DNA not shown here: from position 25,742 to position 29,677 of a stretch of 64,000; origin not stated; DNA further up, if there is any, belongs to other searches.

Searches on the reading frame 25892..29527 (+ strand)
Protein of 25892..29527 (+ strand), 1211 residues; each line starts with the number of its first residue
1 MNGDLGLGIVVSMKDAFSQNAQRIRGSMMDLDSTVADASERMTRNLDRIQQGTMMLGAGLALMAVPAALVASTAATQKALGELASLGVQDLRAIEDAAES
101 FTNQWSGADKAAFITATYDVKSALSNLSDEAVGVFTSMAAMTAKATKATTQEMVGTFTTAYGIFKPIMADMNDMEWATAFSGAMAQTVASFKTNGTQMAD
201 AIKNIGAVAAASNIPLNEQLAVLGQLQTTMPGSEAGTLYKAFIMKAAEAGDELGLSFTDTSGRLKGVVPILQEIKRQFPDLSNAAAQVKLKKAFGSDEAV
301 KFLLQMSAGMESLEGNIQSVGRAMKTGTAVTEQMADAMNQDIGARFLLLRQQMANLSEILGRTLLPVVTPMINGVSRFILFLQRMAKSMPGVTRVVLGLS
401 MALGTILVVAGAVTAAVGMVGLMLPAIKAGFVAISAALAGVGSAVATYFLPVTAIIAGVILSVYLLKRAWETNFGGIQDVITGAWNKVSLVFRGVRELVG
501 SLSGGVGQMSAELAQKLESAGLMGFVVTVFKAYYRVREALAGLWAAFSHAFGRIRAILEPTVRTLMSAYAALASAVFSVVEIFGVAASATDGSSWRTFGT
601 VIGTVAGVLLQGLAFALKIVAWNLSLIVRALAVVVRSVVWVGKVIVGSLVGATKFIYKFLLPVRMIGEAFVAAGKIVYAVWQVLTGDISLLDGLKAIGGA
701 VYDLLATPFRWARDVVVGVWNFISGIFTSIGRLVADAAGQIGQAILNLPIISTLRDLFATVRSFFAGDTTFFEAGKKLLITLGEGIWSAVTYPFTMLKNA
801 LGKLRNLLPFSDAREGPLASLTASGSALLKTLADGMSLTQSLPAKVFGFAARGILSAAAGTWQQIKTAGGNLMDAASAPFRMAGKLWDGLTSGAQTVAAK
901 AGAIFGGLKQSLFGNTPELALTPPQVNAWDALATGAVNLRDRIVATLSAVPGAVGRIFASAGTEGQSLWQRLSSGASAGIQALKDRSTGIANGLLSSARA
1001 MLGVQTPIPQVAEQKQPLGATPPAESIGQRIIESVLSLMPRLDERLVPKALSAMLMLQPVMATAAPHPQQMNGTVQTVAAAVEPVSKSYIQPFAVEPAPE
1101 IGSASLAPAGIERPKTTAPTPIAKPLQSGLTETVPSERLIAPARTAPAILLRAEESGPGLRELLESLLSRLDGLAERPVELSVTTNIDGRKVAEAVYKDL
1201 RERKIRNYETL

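Call 12: search_protein_families(library=phrogs, proteins=[window:25892-29527:+], max_evalue=0.00001)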
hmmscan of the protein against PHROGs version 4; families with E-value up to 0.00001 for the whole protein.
window:25892-29527:+ (1211 aa): 11 families
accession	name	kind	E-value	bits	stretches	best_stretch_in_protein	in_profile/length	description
phrog_28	-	tail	2.3e-58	199.7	1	36-513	227-701/1228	tail length tape measure protein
phrog_19166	-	unknown function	1.7e-31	110.6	1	7-247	6-234/255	-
phrog_1272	-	tail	2e-24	86.5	1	35-994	220-1078/1606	tail length tape measure protein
phrog_1533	-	tail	2e-20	73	1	178-471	352-670/1688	tail length tape measure protein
phrog_4704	-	tail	5.1e-13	49.6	1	135-419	281-565/625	tail length tape measure protein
phrog_5493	-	tail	3.1e-12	46.7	1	197-996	188-919/1102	tail length tape measure protein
phrog_991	-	tail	8e-12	44.5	1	10-730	218-803/1966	tail length tape measure protein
phrog_32452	-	unknown function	1.5e-09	37.5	1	700-879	436-623/724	-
phrog_8125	-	tail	4.6e-09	36.8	1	245-555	152-407/578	tail length tape measure protein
phrog_305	-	tail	6.4e-08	32.7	0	852-1009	560-713/1001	tail length tape measure protein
phrog_28918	-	unknown function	4.7e-06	25.5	1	339-416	194-274/1445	-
